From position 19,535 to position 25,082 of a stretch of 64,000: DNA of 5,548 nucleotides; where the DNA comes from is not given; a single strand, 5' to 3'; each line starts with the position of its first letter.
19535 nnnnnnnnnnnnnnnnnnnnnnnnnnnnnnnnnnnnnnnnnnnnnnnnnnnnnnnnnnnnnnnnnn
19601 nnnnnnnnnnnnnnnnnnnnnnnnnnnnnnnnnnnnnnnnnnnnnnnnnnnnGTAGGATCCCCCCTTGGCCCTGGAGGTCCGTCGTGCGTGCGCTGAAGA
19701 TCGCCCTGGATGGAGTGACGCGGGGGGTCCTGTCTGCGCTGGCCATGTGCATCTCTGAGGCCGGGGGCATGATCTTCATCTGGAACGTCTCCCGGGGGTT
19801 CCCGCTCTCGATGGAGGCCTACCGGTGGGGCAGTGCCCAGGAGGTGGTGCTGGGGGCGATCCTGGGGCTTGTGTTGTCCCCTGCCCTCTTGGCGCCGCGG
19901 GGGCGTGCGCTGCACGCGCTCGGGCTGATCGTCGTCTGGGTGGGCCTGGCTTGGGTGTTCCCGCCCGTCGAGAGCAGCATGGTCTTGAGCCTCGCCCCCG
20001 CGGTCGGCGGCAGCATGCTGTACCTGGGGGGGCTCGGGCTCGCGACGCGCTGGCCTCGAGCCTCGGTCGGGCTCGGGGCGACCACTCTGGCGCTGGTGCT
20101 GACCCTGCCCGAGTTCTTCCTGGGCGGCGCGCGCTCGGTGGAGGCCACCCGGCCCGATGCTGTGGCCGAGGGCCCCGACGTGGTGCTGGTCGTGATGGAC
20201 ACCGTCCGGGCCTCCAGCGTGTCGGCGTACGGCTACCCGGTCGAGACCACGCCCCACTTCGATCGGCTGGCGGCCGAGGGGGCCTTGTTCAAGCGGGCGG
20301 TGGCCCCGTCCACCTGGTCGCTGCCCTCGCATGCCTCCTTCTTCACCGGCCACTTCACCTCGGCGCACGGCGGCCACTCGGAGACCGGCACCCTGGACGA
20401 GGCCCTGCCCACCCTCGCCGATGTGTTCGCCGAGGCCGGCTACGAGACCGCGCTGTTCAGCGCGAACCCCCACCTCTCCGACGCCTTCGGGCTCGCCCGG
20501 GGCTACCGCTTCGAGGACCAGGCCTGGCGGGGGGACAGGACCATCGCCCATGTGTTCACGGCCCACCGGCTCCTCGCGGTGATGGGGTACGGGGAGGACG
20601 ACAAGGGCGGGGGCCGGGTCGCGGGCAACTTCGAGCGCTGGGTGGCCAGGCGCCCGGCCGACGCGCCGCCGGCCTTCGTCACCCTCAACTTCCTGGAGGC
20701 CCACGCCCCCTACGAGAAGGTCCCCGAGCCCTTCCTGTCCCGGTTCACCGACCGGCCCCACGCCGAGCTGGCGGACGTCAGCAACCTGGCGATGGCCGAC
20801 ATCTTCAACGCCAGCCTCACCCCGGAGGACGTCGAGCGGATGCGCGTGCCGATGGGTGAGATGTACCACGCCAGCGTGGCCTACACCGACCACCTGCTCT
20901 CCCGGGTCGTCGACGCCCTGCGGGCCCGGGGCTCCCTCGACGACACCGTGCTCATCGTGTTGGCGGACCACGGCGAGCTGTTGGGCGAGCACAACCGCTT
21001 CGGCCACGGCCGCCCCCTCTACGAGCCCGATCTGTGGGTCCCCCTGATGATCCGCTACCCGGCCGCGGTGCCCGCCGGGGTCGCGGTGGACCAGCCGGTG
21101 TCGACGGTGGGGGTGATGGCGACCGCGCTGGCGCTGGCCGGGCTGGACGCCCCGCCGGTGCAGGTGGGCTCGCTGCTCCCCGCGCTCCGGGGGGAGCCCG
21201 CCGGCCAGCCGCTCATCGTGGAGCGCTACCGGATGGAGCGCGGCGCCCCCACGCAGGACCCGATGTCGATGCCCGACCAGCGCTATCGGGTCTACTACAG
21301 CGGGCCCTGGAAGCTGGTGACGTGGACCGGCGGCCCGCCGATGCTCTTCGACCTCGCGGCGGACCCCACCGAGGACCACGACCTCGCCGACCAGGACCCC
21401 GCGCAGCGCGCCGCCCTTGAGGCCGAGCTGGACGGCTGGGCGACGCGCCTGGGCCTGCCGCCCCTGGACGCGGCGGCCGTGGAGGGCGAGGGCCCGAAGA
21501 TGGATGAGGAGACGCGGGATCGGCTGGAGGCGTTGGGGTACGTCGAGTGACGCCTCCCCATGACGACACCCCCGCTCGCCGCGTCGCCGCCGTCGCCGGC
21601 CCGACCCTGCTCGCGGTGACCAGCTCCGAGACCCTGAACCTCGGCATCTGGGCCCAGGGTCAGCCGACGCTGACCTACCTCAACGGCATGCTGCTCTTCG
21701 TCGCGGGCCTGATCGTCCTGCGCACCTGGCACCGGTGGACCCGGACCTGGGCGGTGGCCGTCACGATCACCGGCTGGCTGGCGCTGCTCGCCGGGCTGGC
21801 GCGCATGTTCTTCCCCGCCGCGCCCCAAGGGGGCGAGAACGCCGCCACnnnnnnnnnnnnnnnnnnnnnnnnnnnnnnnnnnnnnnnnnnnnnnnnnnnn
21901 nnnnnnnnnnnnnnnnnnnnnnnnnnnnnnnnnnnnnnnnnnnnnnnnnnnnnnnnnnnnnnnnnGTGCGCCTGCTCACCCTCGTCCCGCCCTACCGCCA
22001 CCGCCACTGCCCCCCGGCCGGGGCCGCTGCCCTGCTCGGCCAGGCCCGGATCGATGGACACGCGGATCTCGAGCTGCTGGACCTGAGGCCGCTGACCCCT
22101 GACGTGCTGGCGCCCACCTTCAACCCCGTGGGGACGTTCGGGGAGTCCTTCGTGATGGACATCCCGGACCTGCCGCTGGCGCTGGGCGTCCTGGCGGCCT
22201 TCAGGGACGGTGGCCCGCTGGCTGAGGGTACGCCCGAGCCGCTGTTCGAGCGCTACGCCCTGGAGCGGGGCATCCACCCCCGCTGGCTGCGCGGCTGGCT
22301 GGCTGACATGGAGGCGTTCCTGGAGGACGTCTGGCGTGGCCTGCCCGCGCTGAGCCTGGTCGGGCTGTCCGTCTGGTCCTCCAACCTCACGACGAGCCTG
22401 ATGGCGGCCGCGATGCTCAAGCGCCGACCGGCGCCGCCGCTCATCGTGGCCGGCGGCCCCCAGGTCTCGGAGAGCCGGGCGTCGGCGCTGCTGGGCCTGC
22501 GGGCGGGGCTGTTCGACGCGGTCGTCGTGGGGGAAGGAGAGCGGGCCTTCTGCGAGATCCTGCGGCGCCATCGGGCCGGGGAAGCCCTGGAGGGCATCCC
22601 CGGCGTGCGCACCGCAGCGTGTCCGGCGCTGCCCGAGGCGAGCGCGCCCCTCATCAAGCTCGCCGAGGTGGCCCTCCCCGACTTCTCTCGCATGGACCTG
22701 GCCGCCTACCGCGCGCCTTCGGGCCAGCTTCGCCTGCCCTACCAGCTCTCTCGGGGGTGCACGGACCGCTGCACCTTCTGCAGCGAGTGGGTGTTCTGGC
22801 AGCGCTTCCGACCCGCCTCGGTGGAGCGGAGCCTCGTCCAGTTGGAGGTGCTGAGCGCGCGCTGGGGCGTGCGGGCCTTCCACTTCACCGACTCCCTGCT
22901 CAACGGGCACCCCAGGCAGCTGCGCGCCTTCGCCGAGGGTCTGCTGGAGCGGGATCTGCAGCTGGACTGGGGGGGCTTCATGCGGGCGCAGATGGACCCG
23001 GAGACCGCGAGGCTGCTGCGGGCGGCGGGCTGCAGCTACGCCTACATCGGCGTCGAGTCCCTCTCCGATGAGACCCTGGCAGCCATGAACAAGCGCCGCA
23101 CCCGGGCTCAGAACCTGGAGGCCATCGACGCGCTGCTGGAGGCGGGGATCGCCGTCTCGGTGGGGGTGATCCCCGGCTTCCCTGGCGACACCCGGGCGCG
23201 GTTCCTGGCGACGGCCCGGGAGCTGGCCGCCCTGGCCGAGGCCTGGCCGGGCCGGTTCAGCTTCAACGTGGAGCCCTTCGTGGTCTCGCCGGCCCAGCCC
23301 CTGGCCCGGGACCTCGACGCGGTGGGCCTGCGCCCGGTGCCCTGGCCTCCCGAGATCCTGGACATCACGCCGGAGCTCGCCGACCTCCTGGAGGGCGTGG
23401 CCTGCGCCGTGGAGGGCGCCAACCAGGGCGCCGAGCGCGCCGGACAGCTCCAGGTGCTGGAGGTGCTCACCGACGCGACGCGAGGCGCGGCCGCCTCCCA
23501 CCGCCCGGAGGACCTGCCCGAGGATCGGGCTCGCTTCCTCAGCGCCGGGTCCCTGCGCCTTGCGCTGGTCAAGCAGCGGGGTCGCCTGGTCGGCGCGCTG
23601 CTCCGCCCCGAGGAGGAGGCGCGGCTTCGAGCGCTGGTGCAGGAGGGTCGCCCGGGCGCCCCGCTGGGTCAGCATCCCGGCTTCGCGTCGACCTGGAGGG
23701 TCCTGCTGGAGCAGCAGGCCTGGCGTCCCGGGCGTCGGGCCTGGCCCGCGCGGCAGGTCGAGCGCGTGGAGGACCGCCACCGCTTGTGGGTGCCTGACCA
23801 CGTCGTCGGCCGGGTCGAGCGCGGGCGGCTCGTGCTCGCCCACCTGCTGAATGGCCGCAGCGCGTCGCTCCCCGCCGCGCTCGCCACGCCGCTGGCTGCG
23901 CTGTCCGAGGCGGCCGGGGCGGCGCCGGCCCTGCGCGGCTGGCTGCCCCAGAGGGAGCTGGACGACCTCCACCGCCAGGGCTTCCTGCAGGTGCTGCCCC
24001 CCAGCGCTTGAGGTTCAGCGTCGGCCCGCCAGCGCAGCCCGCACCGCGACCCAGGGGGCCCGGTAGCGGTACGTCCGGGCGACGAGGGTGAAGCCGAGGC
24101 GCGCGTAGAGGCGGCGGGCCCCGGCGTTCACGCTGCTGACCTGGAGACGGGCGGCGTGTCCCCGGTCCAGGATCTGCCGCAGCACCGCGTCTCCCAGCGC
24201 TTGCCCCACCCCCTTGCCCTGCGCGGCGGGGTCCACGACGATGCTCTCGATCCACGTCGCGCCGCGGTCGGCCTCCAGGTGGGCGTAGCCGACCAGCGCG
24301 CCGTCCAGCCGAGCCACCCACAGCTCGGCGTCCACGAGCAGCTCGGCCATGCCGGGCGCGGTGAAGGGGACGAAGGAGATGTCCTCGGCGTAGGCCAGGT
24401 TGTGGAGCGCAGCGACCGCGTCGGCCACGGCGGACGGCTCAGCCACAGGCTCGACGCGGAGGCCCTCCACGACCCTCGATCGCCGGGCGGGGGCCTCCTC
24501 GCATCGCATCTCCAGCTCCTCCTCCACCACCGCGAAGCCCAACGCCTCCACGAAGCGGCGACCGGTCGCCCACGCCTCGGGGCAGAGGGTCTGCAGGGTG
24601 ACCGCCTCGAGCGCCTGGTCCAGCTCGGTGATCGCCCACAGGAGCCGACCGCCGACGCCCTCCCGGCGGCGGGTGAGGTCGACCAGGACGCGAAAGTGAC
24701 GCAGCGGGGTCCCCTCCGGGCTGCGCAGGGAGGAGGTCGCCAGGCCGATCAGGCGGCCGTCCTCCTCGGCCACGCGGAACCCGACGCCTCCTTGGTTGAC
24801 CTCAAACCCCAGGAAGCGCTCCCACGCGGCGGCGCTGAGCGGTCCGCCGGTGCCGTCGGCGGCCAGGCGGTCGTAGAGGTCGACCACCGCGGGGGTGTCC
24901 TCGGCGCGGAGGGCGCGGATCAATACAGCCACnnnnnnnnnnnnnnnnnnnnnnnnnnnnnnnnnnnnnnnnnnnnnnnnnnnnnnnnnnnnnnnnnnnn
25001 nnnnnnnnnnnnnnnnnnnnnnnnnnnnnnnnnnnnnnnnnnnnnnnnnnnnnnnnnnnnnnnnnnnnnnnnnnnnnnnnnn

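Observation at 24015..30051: Eight-gene translationally coupled operon: repeat peptide + DUF692 (MbnB/TglH-type) enzyme + partner + arginase-family + TylF methyltransferase + two 2OG oxygenases + double GNAT; candidate undescribed RiPP pathway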

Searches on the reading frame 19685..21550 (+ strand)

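Call 54: search_protein_families(library=pfam, proteins=[window:19685-21550:+], max_evalue=0.001)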
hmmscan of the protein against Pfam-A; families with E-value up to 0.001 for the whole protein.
window:19685-21550:+ (621 aa): 4 families
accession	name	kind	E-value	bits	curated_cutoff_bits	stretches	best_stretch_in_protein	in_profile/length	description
PF00884.28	Sulfatase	-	3.4e-40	138.7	25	1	164-486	1-300/301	Sulfatase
PF01663.27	Phosphodiest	-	2.5e-11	44.2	23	1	166-430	1-220/342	Type I phosphodiesterase / nucleotide pyrophosphatase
PF16347.10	SGSH_C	-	3.6e-08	34.2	29.3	1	434-574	1-138/154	N-sulphoglucosamine sulphohydrolase, C-terminal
PF02995.22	DUF229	-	8.5e-05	21.9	25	1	398-443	310-355/496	Protein of unknown function (DUF229)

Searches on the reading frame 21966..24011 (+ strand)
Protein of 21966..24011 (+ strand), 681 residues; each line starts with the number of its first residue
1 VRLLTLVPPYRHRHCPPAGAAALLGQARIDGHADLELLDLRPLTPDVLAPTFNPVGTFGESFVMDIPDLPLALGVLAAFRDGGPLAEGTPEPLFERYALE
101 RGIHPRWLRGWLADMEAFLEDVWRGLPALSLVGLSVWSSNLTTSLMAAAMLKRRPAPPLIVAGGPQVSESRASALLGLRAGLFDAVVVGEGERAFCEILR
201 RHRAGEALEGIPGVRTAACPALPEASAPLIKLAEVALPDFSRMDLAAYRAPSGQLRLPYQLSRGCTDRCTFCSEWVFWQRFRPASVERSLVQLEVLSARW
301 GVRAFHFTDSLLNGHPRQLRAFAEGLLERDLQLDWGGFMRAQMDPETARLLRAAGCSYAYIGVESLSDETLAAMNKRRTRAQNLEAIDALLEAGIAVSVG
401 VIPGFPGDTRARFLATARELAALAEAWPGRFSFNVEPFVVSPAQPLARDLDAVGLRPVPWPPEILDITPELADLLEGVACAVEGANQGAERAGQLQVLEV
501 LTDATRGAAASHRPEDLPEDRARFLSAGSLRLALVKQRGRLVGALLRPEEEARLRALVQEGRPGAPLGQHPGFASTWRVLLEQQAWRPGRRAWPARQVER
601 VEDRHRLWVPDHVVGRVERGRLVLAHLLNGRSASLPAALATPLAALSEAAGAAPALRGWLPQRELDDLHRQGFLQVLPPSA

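Call 4: search_protein_families(library=pfam, proteins=[window:21966-24011:+], max_evalue=0.01)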
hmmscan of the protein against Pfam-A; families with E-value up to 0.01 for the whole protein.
window:21966-24011:+ (681 aa): 3 families
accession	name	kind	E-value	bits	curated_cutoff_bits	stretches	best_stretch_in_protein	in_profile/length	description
PF04055.27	Radical_SAM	-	6.5e-23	82.2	29.5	1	260-419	2-165/166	Radical SAM superfamily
PF02310.24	B12-binding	-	5.6e-07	29.9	32.1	1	130-198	53-120/121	B12 binding domain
PF19864.5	Radical_SAM_N2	-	0.0016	18.3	29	1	148-203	77-126/151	Radical SAM proteins, N-terminal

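Call 6: search_protein_families(library=ncbifam, proteins=[window:21966-24011:+], max_evalue=0.01)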
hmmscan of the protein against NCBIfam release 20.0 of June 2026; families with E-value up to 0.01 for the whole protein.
window:21966-24011:+ (681 aa): 23 families
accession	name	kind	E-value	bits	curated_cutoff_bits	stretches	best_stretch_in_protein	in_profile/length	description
TIGR03975.1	rSAM_ocin_1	subfamily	7.1e-32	110.7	281.85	1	115-428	113-435/606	RiPP maturation radical SAM C-methyltransferase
TIGR04072.2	rSAM_ladder_B12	equivalog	1.6e-25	89.7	360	1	159-425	100-351/443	lipid biosynthesis B12-binding/radical SAM protein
TIGR04479.1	bcpD_PhpK_rSAM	subfamily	3.1e-23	81.9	600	1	243-447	228-428/504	PhpK family radical SAM P-methyltransferase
TIGR02026.1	BchE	equivalog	5.7e-22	78.2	481.35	1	182-419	115-361/497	magnesium-protoporphyrin IX monomethyl ester anaerobic oxidative cyclase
NF050148.1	rSAM_ApyD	equivalog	1.2e-19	70.1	750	1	132-411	78-354/645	RiPP biosynthesis radical SAM protein ApyD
TIGR04385.1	B12_rSAM_cofa1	equivalog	1.8e-19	70.3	450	1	184-410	124-351/438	B12 lower ligand biosynthesis radical SAM protein BzaD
TIGR04013.1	B12_SAM_MJ_1487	hypoth_equivalog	5.8e-19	68.2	251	2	130-288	45-184/382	TIGR04013 family B12-binding domain/radical SAM domain-containing protein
TIGR04367.1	HpnR_B12_rSAM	equivalog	5.2e-18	64.8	650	1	140-413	73-342/490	hopanoid C-3 methylase HpnR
TIGR03471.1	HpnJ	equivalog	4.4e-12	45.6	577.6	1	242-413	180-355/472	hopanoid biosynthesis associated radical SAM protein HpnJ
TIGR04014.1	B12_SAM_MJ_0865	equivalog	2.3e-11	43.1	360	2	351-418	264-331/434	methyl-coenzyme M reductase glutamine C-methyltransferase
TIGR04295.1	B12_rSAM_oligo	hypoth_equivalog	2e-10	40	400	1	159-391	103-328/422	TIGR04295 family B12-binding domain-containing radical SAM protein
NF040546.1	rSAM_CUAEP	equivalog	2.4e-10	39.7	500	1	178-415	94-333/468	CUAEP/CCAEP-tail radical SAM (seleno)protein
NF033712.0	B12_rSAM_KedN5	subfamily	2.6e-08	32.5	700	1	131-421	65-368/624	KedN5 family methylcobalamin-dependent radical SAM C-methyltransferase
TIGR00089.1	TIGR00089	subfamily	1.6e-07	30.5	251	1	356-425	249-320/429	MiaB/RimO family radical SAM methylthiotransferase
NF045585.1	rSAM_slr0320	equivalog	1.6e-07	30.3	775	1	186-401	165-385/511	photosystem II high light acclimation radical SAM protein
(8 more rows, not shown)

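Call 67: search_solved_structures(query=window:21966-24011:+, max_evalue=0.001)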
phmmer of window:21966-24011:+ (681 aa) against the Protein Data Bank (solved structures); distinct sequences matched with E-value up to 0.001: 2.
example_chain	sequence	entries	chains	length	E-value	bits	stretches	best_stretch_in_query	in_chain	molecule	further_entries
7kdx_A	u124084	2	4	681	1.5e-05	26.9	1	122-320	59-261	Methyltransferase TokK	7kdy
5ul2_A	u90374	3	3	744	2.4e-05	26.2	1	257-402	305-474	OxsB protein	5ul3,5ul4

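Call 70: search_protein_families(library=padloc, proteins=[window:21966-24011:+], max_evalue=0.001)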
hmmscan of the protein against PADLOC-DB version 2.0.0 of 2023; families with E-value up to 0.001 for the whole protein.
window:21966-24011:+ (681 aa): 1 family
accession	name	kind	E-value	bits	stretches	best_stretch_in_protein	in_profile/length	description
PDLC04689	PDC-M51A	-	0.00051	17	1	132-281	76-209/420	-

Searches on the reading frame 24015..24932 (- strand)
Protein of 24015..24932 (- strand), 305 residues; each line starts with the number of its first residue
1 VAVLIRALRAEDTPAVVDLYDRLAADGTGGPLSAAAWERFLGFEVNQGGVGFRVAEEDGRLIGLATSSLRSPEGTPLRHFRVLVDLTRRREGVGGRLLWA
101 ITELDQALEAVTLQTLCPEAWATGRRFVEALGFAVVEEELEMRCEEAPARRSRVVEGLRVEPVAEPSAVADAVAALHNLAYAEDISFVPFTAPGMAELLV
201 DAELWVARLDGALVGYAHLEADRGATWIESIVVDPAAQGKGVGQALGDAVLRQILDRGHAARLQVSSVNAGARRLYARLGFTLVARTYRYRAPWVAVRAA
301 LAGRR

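Call 4: search_protein_families(library=pfam, proteins=[window:24015-24932:-], max_evalue=0.01)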
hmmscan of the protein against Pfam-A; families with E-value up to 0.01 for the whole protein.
window:24015-24932:- (305 aa): 8 families
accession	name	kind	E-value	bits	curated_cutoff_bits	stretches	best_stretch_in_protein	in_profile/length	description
PF00583.31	Acetyltransf_1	-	2.1e-22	80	20.7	2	200-281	31-116/116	Acetyltransferase (GNAT) family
PF13508.13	Acetyltransf_7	-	2.4e-22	79.5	27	2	202-282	3-83/84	Acetyltransferase (GNAT) domain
PF13673.13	Acetyltransf_10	-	1.2e-18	67.8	23.6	2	201-286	30-112/128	Acetyltransferase (GNAT) domain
PF08445.16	FR47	-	8.2e-13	48.6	22.1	1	224-289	21-85/86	FR47-like protein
PF13302.13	Acetyltransf_3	-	1.9e-05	25.8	25.4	0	205-282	56-138/138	Acetyltransferase (GNAT) domain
PF14542.12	Acetyltransf_CG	-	2.2e-05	25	30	1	208-263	5-62/80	GCN5-related N-acetyl-transferase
PF13480.13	Acetyltransf_6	-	4.6e-05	24.1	22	1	150-260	12-130/143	Acetyltransferase (GNAT) domain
PF12568.14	PanZ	-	0.0017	18.2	22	0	198-254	34-90/128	Acetyltransferase (GNAT) domain, PanZ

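Call 6: search_protein_families(library=ncbifam, proteins=[window:24015-24932:-], max_evalue=0.01)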
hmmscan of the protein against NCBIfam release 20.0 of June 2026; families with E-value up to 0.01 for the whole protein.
window:24015-24932:- (305 aa): 22 families
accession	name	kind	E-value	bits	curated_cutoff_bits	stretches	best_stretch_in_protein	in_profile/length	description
TIGR01575.1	rimI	equivalog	5.8e-14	52.4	86.4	1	201-290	31-121/132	ribosomal protein S18-alanine N-acetyltransferase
TIGR03448.1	mycothiol_MshD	equivalog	9.4e-11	41.6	163.1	1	8-287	6-291/294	mycothiol synthase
NF040501.1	resist_ArsN2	equivalog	2.1e-10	40.3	125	1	203-287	25-107/133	arsenic resistance N-acetyltransferase ArsN2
NF002959.0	PRK03624.1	equivalog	5.1e-09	36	124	1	204-283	51-131/147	GNAT family acetyltransferase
NF007025.1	PRK09491.1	equivalog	1.7e-07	31.2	173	1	226-287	63-125/145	ribosomal protein S18-alanine N-acetyltransferase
NF000359.1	sat3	exception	3.9e-07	30.3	360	1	203-291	72-163/180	streptothricin N-acetyltransferase Sat3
NF000482.1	AAC_3_XI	exception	6.2e-07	29.3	300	1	226-287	76-138/148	aminoglycoside N-acetyltransferase AAC(3)-XI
NF007853.0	PRK10562.1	equivalog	5.7e-06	26.6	125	1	199-289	45-128/146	N-acetyltransferase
NF007807.0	PRK10514.1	equivalog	6.8e-06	26.1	134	1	195-287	43-128/147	acetyltransferase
NF005840.0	PRK07757.1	equivalog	7.7e-06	25.9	154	0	203-287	43-124/153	N-acetyltransferase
NF049894.1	CG3035_N_ac_Glu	equivalog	1.1e-05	24.8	280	1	199-286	201-294/300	N-acetylglutamate synthase, CG3035 family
NF000487.1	stat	exception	0.0001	21.9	420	1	209-284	86-164/189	streptothricin N-acetyltransferase STAT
NF033213.1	matur_PanM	equivalog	0.00011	22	68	0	59-138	48-126/130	aspartate 1-decarboxylase autocleavage activator PanM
NF041716.1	HxA_phane_GNAT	equivalog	0.00014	21.8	250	0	53-139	56-146/152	cyclophane-containing RiPP N-acetyltransferase HaaN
NF040503.1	resist_ArsN1a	equivalog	0.00022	21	170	0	215-284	67-136/159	arsinothricin resistance N-acetyltransferase ArsN1 family A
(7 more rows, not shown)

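Call 66: search_solved_structures(query=window:24015-24932:-, max_evalue=0.001)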
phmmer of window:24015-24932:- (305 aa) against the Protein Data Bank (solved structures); distinct sequences matched with E-value up to 0.001: 11.
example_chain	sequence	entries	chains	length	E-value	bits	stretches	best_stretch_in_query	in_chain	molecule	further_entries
2fl4_A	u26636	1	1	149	4.5e-06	29.7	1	171-283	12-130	spermine/spermidine acetyltransferase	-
9dsb_A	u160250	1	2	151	4.5e-06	29.7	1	171-283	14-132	Spermine/spermidine acetyltransferase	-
3owc_A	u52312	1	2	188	2.6e-05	27.2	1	204-282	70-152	Probable acetyltransferase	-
6wqb_A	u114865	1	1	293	0.00022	24.2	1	197-283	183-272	N-terminal acetyltransferase, GNAT family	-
6wqc_A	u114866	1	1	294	0.00022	24.2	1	197-283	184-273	N-terminal acetyltransferase, GNAT family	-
7ypu_A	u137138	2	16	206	0.00024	24.1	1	210-284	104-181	Acetyltransferase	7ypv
5c82_A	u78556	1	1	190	0.00027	23.9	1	210-285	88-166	Nourseothricin acetyltransferase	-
7wx5_A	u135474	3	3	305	0.0003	23.7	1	202-283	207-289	N-acetyltransferase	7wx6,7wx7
5isv_A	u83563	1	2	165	0.00044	23.2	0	215-284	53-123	Ribosomal-protein-alanine acetyltransferase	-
4bmh_A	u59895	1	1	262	0.00044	23.2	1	235-287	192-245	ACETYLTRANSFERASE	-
3dr6_A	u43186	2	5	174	0.00076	22.4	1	202-287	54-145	yncA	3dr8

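Call 70: search_protein_families(library=padloc, proteins=[window:24015-24932:-], max_evalue=0.001)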
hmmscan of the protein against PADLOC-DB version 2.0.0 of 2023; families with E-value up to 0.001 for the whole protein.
window:24015-24932:- (305 aa): 0 families
